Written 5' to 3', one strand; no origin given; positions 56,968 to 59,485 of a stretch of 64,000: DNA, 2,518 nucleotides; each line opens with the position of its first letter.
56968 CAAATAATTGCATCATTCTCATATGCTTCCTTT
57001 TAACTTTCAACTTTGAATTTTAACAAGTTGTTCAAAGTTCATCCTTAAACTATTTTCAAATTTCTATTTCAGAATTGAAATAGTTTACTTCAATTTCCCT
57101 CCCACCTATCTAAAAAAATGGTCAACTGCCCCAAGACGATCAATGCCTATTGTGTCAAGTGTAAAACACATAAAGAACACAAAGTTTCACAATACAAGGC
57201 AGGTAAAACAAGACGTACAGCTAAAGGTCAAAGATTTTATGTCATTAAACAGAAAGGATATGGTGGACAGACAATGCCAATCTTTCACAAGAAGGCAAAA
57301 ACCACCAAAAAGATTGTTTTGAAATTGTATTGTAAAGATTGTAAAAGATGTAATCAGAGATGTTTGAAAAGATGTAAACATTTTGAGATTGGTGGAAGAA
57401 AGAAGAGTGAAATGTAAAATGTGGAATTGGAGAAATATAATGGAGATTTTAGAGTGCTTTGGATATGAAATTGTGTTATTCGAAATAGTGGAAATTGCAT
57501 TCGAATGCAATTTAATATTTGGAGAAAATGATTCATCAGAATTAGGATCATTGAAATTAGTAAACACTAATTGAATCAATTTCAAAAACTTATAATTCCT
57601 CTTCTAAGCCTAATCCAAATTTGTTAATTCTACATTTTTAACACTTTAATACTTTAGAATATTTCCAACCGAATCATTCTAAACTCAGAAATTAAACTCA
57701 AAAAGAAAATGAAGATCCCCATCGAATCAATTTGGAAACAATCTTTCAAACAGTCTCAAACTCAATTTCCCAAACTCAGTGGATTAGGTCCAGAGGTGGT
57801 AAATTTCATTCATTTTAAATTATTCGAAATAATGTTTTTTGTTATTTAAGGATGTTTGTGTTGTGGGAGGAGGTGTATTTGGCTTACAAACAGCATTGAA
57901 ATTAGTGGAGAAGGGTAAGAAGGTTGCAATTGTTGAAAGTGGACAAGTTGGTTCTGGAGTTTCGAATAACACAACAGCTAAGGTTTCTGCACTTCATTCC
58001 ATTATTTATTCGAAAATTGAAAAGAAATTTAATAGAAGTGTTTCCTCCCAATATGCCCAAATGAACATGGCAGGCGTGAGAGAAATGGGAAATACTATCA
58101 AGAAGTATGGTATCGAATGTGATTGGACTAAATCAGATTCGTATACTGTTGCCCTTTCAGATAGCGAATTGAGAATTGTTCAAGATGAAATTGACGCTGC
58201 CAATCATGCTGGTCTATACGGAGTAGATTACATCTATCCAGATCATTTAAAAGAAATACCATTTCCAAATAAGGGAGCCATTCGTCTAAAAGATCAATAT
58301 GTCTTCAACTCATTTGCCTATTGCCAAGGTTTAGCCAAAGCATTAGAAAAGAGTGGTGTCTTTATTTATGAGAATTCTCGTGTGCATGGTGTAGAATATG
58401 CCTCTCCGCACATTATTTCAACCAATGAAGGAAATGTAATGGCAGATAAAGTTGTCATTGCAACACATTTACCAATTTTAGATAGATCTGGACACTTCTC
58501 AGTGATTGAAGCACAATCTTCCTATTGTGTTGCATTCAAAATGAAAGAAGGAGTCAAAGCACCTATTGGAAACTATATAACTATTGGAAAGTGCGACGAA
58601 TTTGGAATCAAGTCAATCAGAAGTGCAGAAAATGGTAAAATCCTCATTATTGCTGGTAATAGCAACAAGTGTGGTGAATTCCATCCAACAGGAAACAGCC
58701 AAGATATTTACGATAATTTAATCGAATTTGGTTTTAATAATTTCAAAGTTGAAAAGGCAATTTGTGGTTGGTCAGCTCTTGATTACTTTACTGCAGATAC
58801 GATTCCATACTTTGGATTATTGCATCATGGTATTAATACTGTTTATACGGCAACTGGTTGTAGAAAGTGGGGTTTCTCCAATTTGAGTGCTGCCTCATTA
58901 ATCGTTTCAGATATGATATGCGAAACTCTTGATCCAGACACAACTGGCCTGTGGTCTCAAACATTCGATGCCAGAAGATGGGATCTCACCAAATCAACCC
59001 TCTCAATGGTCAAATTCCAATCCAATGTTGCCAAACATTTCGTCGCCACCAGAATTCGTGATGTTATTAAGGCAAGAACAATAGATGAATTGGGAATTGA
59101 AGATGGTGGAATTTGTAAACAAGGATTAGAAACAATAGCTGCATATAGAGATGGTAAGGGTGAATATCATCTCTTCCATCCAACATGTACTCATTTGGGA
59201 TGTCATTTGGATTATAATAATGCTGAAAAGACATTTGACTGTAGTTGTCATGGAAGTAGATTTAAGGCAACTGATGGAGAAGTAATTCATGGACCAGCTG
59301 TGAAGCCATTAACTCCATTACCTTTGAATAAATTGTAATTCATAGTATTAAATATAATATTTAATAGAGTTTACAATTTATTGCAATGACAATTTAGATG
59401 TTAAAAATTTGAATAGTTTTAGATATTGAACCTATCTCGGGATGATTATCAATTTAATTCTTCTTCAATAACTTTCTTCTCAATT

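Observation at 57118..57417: Divergent eL42 (RPL36A) paralog with a substitution at the methylated-lysine position next to the cycloheximide-site proline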

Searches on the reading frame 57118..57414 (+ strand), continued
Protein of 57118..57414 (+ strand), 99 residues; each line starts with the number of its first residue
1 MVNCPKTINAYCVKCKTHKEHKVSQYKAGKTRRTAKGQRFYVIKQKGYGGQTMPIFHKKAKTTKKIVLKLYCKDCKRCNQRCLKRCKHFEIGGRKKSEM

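Call 20: find_encoding_contigs(protein=P0002, flank=6000, max_places=4)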
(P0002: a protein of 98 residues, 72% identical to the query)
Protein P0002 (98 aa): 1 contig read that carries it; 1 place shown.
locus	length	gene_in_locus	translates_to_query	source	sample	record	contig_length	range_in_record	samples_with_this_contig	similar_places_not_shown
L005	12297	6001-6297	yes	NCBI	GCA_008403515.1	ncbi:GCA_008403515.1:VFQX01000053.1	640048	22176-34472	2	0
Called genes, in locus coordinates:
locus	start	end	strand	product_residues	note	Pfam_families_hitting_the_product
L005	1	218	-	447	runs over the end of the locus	PF00351:Biopterin_H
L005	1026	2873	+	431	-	PF07719:TPR_2 (faint), PF13424:TPR_12 (faint), PF18055:RPN6_N, PF01399:PCI, PF18503:RPN6_C_helix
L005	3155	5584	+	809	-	-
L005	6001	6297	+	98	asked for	PF00935:Ribosomal_L44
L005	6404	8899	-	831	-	PF00856:SET (weak)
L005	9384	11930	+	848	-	PF00512:HisKA, PF02518:HATPase_c, PF00072:Response_reg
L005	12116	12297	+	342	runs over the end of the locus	PF00858:ASC (faint)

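Call 23: find_encoding_contigs(protein=P0004, flank=6000, max_places=3)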
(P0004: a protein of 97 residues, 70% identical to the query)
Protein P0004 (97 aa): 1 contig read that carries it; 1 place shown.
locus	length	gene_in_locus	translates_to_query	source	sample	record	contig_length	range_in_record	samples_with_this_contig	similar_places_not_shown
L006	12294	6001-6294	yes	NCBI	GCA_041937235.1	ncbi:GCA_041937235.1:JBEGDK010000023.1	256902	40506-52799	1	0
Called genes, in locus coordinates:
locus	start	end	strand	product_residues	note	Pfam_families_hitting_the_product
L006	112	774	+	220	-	PF03357:Snf7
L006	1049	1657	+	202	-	PF00293:NUDIX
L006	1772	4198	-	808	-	PF00637:Clathrin (faint), PF13041:PPR_2, PF13041:PPR_2, PF17177:PPR_long, PF13041:PPR_2, PF13812:PPR_3 (weak), PF20431:E_motif, PF14432:DYW_deaminase, +5 more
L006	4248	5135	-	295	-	PF01535:PPR (faint), PF13041:PPR_2 (faint)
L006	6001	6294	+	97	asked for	PF00935:Ribosomal_L44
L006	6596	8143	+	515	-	-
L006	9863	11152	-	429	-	PF00478:IMPDH (faint), PF03060:NMO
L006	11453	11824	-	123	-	-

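Call 24: find_related_loci(query=window:57118-57414:+, collection=metagenome_contigs, flank=3000)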
Query window:57118-57414:+ (99 aa) in metagenome_contigs; peptide patterns used: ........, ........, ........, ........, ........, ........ (x = any residue, [..] = any of these).
305 stretches matched a pattern; 75 encode a relative of the query (tblastn E <= 1e-3); 75 distinct loci.
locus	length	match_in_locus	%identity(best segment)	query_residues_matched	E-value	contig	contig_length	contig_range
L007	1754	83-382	64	1-98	4e-35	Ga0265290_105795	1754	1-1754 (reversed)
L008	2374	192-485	64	1-96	3e-34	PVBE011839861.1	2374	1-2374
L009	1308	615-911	64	2-98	1e-34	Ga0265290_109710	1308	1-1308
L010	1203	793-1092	61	1-98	2e-34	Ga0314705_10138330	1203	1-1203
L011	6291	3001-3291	64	1-96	5e-33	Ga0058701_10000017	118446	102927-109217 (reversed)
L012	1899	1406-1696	64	1-96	4e-33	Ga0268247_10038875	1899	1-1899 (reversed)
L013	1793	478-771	61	2-97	6e-33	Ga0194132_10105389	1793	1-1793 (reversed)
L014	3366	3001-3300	60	1-98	1e-32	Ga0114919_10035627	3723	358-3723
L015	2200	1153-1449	62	2-98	2e-32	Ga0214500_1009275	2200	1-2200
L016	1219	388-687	61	1-98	5e-33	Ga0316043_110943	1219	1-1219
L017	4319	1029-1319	62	1-96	2e-32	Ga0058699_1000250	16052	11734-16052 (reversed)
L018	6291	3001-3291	62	1-96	2e-32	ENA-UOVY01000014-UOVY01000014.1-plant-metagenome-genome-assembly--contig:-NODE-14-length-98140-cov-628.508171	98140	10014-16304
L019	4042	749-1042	61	2-97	2e-32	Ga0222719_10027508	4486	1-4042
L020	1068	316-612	61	2-98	4e-33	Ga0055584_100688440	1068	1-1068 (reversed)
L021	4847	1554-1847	61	2-97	5e-32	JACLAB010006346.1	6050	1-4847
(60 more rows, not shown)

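Call 58: predict_structure(alignment_id=A2)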
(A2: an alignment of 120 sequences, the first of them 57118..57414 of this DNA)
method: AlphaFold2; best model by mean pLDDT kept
length: 99 residues; sequences in the alignment: 120
mean_pLDDT: 80.7   pTM: 0.58
mean pLDDT of the five models: 80.7, 72.4, 68.2, 66.9, 65.3
residues with pLDDT >= 90: 34; 70-90: 40; 50-70: 24; < 50: 1
segments of 3 or more residues with pLDDT < 50: none
pLDDT, mean of each block of 10 residues (from residue 1): 88 93 86 71 68 65 87 93 87 69
secondary structure, 60 per line:
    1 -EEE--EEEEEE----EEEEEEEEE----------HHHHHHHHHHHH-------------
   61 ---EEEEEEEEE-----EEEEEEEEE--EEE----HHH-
elements in order: E2-4 E7-12 E17-25 H36-47 E64-72 E78-86 E89-91

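Call 59: search_protein_representatives(protein=window:57118-57414:+)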
Query: 99 residues. Proteins with E-value up to 0.001 (for the whole library): 1404; up to 1e-10: 727; up to 1e-30: 0. The best 150 are listed.
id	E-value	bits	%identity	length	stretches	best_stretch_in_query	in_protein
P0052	2.5e-29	118.2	64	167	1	1-97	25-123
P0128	1.8e-28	115.5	64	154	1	1-97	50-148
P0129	1.8e-28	115.4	63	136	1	1-97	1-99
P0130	1.8e-28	115.4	63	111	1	1-97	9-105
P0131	2.6e-28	114.9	63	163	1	1-97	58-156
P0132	3.0e-28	114.7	63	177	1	1-97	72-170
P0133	3.3e-28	114.6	63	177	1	1-97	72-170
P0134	3.6e-28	114.5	64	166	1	1-97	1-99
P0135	4.5e-28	114.2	64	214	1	1-97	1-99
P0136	4.5e-28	114.2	64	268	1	2-97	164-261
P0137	4.6e-28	114.1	64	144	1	2-97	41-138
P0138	4.7e-28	114.1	64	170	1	1-97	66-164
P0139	4.9e-28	114.1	63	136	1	1-97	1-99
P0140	5.1e-28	114.0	64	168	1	1-97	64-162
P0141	5.2e-28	114.0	64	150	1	2-97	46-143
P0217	1.5e-26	109.3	65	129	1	1-97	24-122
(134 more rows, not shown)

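Call 62: search_protein_families(library=pfam, proteins=[L005:6404-8899:-, L001:386-2614:-], max_evalue=0.01)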
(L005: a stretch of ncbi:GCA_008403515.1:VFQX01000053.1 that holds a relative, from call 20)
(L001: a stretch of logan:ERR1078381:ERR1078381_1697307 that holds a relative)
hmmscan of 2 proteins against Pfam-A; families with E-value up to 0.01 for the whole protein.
L005:6404-8899:- (831 aa): 1 family
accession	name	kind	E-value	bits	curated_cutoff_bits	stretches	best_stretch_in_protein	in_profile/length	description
PF00856.33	SET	-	6.2e-08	33.5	22.4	1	73-441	1-104/105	SET domain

L001:386-2614:- (742 aa): 1 family
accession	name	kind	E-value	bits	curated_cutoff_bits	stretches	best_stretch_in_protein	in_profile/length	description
PF00856.33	SET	-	1.2e-07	32.5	22.4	1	60-394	1-104/105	SET domain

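Call 63: fold_search(model_id=the predicted structure, library=pdb)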
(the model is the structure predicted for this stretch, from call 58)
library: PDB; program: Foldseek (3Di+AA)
matches with E <= 10: 124; with E <= 0.001: 76
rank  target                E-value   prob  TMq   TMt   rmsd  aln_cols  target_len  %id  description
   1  9h3g_BD               3.1e-11  1.00  0.67  0.68   3.9        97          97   65  Structure of the Arabidopsis thaliana 80S ribosome in complex with P- and E-site tRNAs and mRNA (released 2026-02-04)
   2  7qiw_p                4.6e-11  1.00  0.66  0.66   3.9        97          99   63  Specific features and methylation sites of a plant ribosome. 60S ribosomal subunit. (released 2022-07-13)
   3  8azw_Z                6.7e-11  1.00  0.66  0.67   4.0        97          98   63  Cryo-EM structure of the plant 60S subunit (released 2023-06-07)
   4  8q7z_Bo               1.0e-10  1.00  0.66  0.63   3.9        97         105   60  Structure of the G. gallus 80S non-rotated ribosome (released 2024-08-28)
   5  9i78_Lo               1.3e-10  1.00  0.67  0.67   3.9        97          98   62  Cryo-EM structure of Chaetomium thermophilum ribosome-bound SND3 translocon (released 2025-11-12)
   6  8eui_o                1.3e-10  1.00  0.67  0.67   3.9        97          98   58  Ytm1 associated nascent 60S ribosome (-fkbp39) State 3 (released 2022-11-30)
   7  7pzy_AP               1.3e-10  1.00  0.66  0.64   3.9        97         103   62  Structure of the vacant Candida albicans 80S ribosome (released 2022-05-18)
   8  7oyc_o1               1.6e-10  1.00  0.67  0.65   3.9        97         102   61  Cryo-EM structure of the Xenopus egg 80S ribosome (released 2022-07-20)
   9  8ip8_WA               1.6e-10  1.00  0.66  0.67   4.0        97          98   65  Wheat 80S ribosome stalled on AUG-Stop boron dependently (released 2024-02-21)
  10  9bh5_Co               1.7e-10  1.00  0.67  0.65   4.3        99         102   57  High-resolution C. elegans 80S ribosome structure - class 1 (released 2024-09-04)
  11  9g30_AP               2.0e-10  1.00  0.67  0.63   3.9        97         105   62  The structure of the Candida albicans ribosome with tRNA-fMet, mRNA, and compounds (GEN and MFQ) shows strong density (released 2025-04-23)
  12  7ow7_i                2.0e-10  1.00  0.65  0.66   3.9        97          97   59  EIF6-bound large subunit of the human ribosome (released 2022-10-05)
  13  5ndw_q2               2.1e-10  1.00  0.66  0.64   3.9        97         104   61  Crystal structure of aminoglycoside TC007 bound to the yeast 80S ribosome (released 2017-12-13)
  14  8idy_W                3.1e-10  1.00  0.64  0.64   4.2        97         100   59  human nuclear pre-60S ribosomal particle - State F (released 2023-08-09)
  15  9i14_Lo               3.7e-10  1.00  0.66  0.64   4.1        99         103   57  CRYO-EM STRUCTURE OF HCT15 POLYSOMES IN HYBRID-PRE STATE (released 2026-01-28)
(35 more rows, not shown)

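Call 64: list_cluster_members(proteins=[P0003, P0115, P0217, P0002, P0007])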
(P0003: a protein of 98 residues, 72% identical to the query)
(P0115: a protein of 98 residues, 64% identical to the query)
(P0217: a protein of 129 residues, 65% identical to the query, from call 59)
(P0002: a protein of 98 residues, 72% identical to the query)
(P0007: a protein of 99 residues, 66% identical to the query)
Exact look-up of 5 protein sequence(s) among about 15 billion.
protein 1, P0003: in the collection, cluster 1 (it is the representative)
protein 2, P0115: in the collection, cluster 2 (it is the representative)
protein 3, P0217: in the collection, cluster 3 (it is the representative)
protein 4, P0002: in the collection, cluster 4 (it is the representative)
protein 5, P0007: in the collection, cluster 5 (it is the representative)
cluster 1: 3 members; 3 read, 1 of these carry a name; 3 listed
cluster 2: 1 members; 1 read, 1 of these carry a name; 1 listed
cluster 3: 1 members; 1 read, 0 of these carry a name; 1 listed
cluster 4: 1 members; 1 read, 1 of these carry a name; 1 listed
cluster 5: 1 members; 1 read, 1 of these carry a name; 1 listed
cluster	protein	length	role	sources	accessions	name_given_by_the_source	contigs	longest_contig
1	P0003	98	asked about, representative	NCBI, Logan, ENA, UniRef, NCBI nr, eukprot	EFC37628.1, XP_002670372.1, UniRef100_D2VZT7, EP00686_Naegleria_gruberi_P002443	predicted protein [Naegleria gruberi] | Predicted protein n=1 Tax=Naegleria gruberi TaxID=5762 RepID=D2VZT7_NAEGR | uncharacterized protein NAEGRDRAFT_82817 [Naegleria gruberi]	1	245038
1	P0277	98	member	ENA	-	-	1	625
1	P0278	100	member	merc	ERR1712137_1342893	-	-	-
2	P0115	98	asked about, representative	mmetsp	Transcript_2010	Transcript_2010/g.2889 ORF Transcript_2010/g.2889 Transcript_2010/m.2889 type:complete ...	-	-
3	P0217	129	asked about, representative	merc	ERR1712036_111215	-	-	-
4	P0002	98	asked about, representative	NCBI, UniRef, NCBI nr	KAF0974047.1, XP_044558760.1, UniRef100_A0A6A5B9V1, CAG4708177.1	hypothetical protein FDP41_006657 [Naegleria fowleri] | 60S ribosomal protein L44 n=1 Tax=Naegleria fowleri TaxID=5763 RepID=A0A6A5B9V1_NAEFO | uncharacterized protein FDP41_006657 [Naegleria fowleri]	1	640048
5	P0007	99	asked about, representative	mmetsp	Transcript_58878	Transcript_58878/g.119899 ORF Transcript_58878/g.119899 Transcript_58878/m.119899 ...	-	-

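Call 68: search_solved_structures(query=L005:6404-8899:-, max_evalue=0.01)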
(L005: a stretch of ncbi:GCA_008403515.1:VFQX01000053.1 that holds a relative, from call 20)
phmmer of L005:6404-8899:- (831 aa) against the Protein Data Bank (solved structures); distinct sequences matched with E-value up to 0.01: 31.
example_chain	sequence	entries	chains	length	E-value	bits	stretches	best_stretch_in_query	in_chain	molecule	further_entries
3n71_A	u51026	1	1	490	1.3e-14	56.5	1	382-502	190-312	Histone lysine methyltransferase SmyD1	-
10ax_A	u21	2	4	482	3e-14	55.3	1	382-494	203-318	Histone-lysine N-methyltransferase SMYD1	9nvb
5ccm_A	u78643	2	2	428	1.3e-11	46.6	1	380-474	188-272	Histone-lysine N-methyltransferase SMYD3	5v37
5xxd_A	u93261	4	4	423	1.3e-11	46.6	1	380-474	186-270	Smyd3 methyltransferase | SMYD3 | Histone-lysine N-methyltransferase SMYD3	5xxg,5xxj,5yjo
5ccl_A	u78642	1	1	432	1.3e-11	46.6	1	380-474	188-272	Histone-lysine N-methyltransferase SMYD3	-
5hi7_A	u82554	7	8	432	1.3e-11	46.6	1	380-474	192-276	Histone-lysine N-methyltransferase SMYD3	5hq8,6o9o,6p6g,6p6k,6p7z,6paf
6yuh_A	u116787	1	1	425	1.3e-11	46.5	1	380-474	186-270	Histone-lysine N-methyltransferase SMYD3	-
3ru0_A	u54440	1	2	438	1.3e-11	46.5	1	380-474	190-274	SET and MYND domain-containing protein 3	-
3oxl_A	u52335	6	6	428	1.3e-11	46.5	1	380-474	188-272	SET and MYND domain-containing protein 3 | Histone-lysine N-methyltransferase SMYD3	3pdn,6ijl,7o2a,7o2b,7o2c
3mek_A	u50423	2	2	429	1.3e-11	46.5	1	380-474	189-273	SET and MYND domain-containing protein 3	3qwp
5ex0_A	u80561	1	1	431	1.4e-11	46.5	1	380-474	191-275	Histone-lysine N-methyltransferase SMYD3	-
6zrb_A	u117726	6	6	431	1.4e-11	46.5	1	380-474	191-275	Histone-lysine N-methyltransferase SMYD3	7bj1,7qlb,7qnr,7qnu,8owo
3oxf_A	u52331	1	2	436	1.4e-11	46.5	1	380-474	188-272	SET and MYND domain-containing protein 3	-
5ex3_A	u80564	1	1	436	1.4e-11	46.5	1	380-474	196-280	Histone-lysine N-methyltransferase SMYD3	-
3oxg_A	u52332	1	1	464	1.5e-11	46.3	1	380-474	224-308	SET and MYND domain-containing protein 3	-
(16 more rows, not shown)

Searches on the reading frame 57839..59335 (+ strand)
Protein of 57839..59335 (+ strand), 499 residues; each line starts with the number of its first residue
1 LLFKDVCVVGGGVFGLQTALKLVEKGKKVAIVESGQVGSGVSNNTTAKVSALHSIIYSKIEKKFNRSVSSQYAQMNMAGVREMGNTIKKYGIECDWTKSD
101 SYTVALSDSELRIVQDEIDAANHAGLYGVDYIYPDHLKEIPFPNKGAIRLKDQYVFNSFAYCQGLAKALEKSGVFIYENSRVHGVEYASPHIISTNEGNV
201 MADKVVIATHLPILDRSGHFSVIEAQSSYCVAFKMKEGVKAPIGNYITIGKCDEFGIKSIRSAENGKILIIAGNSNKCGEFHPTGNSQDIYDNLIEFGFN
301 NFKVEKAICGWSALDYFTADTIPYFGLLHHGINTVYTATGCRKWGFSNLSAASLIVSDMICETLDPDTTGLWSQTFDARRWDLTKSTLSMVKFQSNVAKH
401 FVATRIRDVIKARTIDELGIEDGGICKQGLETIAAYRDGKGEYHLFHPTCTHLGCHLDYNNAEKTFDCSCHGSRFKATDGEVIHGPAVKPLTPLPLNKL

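Call 57: search_protein_families(library=pfam, proteins=[window:57839-59335:+], max_evalue=0.001)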
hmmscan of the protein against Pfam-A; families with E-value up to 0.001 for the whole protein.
window:57839-59335:+ (499 aa): 9 families
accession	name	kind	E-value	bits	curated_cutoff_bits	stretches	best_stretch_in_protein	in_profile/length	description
PF01266.30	DAO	-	2.8e-40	139.4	27.9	1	5-358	1-352/353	FAD dependent oxidoreductase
PF00355.32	Rieske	-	5e-13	49.2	20.3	1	431-492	24-85/88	Rieske [2Fe-2S] domain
PF07992.20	Pyr_redox_2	-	5.8e-06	26.4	26.1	1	4-37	1-31/291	Pyridine nucleotide-disulphide oxidoreductase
PF03486.20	HI0933_like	-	6.2e-06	26.3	50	0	5-77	2-82/244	HI0933-like protein Rossmann domain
PF00890.30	FAD_binding_2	-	3e-05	23.8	20.4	1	5-40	1-36/414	FAD binding domain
PF13738.12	Pyr_redox_3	-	3.3e-05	23.7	30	0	4-66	165-224/305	Pyridine nucleotide-disulphide oxidoreductase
PF12831.13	FAD_oxidored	-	0.00031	20.6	27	1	5-44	1-41/416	FAD dependent oxidoreductase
PF00070.33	Pyr_redox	-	0.00032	21.6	22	0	6-35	2-31/82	Pyridine nucleotide-disulphide oxidoreductase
PF13450.12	NAD_binding_8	-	0.0005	20.7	21.9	0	8-41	1-34/68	NAD(P)-binding Rossmann-like domain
